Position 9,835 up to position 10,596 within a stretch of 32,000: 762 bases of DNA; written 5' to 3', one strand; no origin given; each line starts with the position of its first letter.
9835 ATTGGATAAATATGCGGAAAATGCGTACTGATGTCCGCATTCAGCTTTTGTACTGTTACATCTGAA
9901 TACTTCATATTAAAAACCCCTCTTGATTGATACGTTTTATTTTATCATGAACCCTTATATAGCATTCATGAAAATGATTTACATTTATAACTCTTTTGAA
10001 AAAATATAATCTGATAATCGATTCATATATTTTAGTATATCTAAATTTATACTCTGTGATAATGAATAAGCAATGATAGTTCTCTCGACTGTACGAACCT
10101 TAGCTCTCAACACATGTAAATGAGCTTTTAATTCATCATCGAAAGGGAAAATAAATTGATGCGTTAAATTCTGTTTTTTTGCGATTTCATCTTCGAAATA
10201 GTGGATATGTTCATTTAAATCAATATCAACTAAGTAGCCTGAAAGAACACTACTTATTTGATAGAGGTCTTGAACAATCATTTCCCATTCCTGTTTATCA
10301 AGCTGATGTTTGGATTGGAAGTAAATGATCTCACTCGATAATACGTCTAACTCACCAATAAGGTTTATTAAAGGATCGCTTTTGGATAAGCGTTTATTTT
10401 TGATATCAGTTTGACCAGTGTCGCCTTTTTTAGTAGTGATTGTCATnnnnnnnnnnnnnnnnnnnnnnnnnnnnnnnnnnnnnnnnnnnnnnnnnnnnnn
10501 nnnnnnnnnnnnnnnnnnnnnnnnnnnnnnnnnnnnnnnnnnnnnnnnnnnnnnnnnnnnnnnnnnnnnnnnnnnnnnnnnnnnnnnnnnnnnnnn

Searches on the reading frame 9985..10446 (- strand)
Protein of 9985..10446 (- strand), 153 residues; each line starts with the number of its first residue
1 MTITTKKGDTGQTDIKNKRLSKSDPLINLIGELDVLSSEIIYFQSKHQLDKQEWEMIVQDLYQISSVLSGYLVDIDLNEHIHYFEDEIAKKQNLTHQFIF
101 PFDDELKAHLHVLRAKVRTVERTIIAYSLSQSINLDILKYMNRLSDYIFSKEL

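Call 31: search_protein_families(library=ncbifam, proteins=[window:9985-10446:-], max_evalue=0.001)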
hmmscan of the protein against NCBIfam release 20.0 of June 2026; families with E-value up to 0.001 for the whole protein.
window:9985-10446:- (153 aa): 2 families
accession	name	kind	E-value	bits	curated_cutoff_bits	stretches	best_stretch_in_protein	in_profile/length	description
TIGR00636.1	PduO_Nterm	equivalog_domain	7.6e-25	87.6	108.45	1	4-149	1-153/171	cob(I)yrinic acid a,c-diamide adenosyltransferase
NF011595.0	PRK15020.1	equivalog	8.6e-05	21.7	226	1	5-149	88-242/267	ethanolamine utilization cob(I)yrinic acid a,c-diamide adenosyltransferase EutT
